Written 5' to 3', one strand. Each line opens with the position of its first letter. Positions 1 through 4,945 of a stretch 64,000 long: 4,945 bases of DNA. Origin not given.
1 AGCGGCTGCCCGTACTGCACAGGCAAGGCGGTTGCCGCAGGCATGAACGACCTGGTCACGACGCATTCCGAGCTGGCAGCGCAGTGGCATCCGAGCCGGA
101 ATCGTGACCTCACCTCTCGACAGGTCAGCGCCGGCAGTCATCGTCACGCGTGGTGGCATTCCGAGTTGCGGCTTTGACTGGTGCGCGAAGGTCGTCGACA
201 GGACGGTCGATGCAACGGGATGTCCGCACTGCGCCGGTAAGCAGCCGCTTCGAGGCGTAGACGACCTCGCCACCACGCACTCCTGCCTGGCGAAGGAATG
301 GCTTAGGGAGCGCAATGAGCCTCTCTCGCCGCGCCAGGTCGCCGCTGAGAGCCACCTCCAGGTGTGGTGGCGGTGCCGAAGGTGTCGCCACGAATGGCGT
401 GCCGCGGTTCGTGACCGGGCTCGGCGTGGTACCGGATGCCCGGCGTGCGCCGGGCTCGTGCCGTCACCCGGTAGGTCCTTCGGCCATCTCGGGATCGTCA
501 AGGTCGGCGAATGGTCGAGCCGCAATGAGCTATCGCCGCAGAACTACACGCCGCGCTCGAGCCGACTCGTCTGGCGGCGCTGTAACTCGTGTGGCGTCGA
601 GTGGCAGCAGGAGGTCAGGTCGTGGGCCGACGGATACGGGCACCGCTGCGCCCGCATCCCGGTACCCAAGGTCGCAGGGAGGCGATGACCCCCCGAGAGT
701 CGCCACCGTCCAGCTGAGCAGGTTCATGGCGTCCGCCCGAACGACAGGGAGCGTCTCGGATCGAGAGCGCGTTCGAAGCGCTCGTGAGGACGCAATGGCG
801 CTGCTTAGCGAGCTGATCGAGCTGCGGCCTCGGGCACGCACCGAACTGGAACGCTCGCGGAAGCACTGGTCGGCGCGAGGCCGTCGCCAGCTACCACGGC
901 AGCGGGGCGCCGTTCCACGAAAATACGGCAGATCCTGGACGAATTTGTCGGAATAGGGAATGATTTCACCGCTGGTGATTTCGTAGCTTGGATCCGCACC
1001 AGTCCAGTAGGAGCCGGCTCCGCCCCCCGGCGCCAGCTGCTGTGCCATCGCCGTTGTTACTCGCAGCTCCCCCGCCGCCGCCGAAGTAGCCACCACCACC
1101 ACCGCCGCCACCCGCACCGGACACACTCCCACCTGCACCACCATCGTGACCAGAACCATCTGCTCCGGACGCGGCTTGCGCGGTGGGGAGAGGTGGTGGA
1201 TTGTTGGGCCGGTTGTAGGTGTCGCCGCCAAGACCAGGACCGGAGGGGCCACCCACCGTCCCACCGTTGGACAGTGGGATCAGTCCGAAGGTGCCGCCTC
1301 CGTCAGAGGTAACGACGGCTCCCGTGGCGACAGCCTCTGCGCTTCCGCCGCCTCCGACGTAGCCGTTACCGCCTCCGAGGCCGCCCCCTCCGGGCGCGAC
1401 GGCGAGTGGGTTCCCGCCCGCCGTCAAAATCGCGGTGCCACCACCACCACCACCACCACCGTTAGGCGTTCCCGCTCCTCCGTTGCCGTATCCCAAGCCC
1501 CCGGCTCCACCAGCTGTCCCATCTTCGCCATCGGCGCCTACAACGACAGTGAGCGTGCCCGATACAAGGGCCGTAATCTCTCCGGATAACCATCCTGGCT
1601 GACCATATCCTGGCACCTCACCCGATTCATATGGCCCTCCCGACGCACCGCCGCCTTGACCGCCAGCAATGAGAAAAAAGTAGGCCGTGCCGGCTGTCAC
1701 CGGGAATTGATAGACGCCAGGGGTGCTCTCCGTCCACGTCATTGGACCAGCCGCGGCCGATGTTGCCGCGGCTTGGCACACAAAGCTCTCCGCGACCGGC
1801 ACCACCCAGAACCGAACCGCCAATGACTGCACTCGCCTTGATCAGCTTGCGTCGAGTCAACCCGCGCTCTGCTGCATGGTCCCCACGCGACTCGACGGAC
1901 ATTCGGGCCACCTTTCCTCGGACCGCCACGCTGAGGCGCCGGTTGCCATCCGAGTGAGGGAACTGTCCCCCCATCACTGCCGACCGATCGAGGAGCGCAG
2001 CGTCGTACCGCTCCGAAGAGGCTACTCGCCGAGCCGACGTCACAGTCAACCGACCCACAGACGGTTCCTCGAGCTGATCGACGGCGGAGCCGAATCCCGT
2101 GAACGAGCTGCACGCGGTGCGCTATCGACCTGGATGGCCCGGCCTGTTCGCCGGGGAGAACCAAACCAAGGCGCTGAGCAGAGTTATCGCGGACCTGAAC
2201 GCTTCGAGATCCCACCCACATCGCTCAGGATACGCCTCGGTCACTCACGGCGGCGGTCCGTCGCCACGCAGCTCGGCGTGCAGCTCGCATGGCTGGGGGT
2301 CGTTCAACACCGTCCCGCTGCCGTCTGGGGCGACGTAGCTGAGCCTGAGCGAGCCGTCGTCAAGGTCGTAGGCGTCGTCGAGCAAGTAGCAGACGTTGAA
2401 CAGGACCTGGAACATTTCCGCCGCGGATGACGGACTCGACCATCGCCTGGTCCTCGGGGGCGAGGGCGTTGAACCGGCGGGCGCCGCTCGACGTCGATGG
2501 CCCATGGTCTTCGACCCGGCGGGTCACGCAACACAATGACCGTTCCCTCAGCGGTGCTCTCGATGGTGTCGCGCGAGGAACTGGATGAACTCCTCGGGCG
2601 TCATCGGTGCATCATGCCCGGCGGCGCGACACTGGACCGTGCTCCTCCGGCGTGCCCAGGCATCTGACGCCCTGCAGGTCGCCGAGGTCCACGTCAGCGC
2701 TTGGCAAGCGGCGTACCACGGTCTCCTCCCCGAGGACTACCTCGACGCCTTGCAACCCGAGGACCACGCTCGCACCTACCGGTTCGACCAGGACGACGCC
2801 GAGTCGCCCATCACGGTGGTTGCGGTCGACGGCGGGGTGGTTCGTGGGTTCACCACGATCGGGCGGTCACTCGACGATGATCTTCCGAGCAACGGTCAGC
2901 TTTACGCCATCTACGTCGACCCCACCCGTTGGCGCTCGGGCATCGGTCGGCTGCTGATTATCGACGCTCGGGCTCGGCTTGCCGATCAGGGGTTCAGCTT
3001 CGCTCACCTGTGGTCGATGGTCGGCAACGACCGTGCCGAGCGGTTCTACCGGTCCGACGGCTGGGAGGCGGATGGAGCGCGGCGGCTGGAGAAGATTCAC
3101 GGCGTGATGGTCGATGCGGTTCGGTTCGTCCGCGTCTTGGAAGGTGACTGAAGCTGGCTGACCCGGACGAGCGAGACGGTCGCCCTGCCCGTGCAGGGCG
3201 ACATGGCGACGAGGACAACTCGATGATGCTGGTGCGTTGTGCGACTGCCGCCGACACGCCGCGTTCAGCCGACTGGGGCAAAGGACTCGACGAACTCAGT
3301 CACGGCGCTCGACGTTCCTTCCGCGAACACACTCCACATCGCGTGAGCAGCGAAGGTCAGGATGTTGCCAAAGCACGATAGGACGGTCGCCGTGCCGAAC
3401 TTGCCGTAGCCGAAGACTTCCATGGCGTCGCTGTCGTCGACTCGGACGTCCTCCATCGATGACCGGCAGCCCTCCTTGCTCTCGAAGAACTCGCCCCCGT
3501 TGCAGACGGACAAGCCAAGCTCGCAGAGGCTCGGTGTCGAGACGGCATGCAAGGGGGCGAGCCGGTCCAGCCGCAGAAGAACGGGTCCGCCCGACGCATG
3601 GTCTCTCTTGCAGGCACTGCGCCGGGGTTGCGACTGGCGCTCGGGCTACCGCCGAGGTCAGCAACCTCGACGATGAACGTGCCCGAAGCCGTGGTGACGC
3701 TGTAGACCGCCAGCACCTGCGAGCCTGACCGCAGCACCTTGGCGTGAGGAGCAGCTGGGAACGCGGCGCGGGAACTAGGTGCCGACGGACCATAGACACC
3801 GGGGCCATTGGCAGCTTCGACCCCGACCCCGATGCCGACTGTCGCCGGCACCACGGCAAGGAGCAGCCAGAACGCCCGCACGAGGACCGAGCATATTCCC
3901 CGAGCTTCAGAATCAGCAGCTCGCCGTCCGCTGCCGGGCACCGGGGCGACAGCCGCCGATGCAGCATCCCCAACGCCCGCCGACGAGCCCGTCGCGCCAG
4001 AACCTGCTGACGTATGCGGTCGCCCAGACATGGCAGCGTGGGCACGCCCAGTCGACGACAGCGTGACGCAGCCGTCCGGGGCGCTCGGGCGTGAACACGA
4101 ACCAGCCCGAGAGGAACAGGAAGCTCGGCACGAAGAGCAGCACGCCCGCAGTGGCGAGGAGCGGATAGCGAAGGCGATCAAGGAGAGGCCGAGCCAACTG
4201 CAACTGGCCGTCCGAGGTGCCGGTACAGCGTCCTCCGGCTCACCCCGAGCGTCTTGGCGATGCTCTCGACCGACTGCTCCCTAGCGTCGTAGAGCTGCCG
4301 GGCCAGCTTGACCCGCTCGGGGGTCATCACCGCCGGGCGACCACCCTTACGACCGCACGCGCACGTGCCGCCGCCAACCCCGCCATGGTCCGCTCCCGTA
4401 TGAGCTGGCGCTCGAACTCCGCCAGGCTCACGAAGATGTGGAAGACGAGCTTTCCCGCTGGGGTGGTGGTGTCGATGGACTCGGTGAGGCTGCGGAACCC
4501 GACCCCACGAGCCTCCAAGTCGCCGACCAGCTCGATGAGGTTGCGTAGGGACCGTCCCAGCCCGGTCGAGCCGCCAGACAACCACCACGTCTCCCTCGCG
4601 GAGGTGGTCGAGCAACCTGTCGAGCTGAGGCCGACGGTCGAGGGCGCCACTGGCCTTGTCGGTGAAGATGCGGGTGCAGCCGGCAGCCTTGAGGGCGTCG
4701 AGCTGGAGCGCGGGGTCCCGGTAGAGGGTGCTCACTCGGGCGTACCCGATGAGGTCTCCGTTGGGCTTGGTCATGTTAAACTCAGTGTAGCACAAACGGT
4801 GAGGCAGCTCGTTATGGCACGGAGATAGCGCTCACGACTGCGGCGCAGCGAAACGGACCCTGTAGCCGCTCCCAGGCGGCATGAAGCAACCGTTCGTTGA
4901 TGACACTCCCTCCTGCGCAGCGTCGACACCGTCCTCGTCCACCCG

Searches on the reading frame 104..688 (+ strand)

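Call 91: search_protein_families(library=pfam, proteins=[window:104-688:+], max_evalue=0.01)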
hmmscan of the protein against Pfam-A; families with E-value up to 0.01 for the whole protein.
window:104-688:+ (194 aa): 2 families
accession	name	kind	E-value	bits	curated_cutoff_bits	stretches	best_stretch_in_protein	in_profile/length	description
PF14311.12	DUF4379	-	4.8e-32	110.4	24.5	3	62-117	1-55/56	Probable Treble clef zinc finger domain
PF09723.15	Zn_ribbon_8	-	0.006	17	34.4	0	90-117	7-34/41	Zinc ribbon domain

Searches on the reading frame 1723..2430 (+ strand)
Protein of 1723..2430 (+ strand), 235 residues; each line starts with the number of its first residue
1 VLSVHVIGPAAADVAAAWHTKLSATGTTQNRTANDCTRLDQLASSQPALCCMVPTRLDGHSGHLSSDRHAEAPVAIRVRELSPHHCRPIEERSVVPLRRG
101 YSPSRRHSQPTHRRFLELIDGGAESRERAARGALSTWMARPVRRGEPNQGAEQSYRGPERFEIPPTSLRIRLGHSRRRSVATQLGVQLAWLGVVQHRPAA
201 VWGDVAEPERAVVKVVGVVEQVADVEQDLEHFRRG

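Call 91: search_protein_families(library=pfam, proteins=[window:1723-2430:+], max_evalue=0.01)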
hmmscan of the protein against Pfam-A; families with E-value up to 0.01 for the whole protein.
window:1723-2430:+ (235 aa): 1 family
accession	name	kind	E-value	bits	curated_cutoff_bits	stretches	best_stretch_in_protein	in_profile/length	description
PF17546.7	Defb50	-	0.0096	16.3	27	0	39-58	29-48/50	Beta defensin 50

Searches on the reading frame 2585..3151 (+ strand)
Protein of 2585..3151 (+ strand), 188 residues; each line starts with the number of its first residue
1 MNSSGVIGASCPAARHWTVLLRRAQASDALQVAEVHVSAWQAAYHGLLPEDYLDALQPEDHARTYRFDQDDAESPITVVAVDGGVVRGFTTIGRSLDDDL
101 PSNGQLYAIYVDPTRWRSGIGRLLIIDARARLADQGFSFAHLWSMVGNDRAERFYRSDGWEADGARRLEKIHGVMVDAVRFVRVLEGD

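Call 47: search_protein_families(library=pfam, proteins=[window:2585-3151:+], max_evalue=0.01)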
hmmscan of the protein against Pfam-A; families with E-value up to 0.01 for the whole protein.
window:2585-3151:+ (188 aa): 4 families
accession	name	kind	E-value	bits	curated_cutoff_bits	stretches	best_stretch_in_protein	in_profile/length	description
PF00583.31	Acetyltransf_1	-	1.2e-11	45.3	20.7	1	51-156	11-113/116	Acetyltransferase (GNAT) family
PF13508.13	Acetyltransf_7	-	3.8e-08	34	27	1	77-161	6-83/84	Acetyltransferase (GNAT) domain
PF08445.16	FR47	-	0.00022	21.6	22.1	1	103-163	21-80/86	FR47-like protein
PF13673.13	Acetyltransf_10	-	0.00067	20.1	23.6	1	78-167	34-114/128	Acetyltransferase (GNAT) domain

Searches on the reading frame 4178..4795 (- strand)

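Call 47: search_protein_families(library=pfam, proteins=[window:4178-4795:-], max_evalue=0.01)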
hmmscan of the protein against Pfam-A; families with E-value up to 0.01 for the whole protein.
window:4178-4795:- (205 aa): 14 families
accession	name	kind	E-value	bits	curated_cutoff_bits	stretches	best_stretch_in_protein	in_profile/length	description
PF00239.26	Resolvase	-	1e-17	65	23.3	1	16-80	2-76/145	Resolvase, N terminal domain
PF02796.21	HTH_7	-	1.5e-07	31.9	23.8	1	152-193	1-41/45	Helix-turn-helix domain of resolvase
PF08279.18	HTH_11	-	5.2e-05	23.5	25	1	164-194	5-36/55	HTH domain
PF13309.12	HTH_22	-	5.8e-05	23.5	29.6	1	161-194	25-62/63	HTH domain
PF13384.12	HTH_23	-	0.00019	21.6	24.6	1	168-194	11-38/50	Homeodomain-like domain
PF13551.12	HTH_29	-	0.00028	21.4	28.1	1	171-196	10-35/64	Winged helix-turn helix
PF13936.12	HTH_38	-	0.0011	19.1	27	1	166-196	14-43/44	Helix-turn-helix domain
PF12840.13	HTH_20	-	0.0013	19.1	27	1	161-195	6-40/51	Helix-turn-helix domain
PF00440.29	TetR_N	-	0.0023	18.1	24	1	175-193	18-36/47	Bacterial regulatory proteins, tetR family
PF13730.12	HTH_36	-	0.0031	17.7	25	1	170-194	19-46/55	Helix-turn-helix domain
PF02954.25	HTH_8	-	0.0036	17.5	22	1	180-194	25-39/42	Bacterial regulatory protein, Fis family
PF04967.18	HTH_10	-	0.0057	16.9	23.1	0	171-195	21-45/53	HTH DNA binding domain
PF01022.26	HTH_5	-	0.0062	16.8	22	0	159-194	2-36/47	Bacterial regulatory protein, arsR family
PF13518.12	HTH_28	-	0.0085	16.6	25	0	167-194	7-33/52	Helix-turn-helix domain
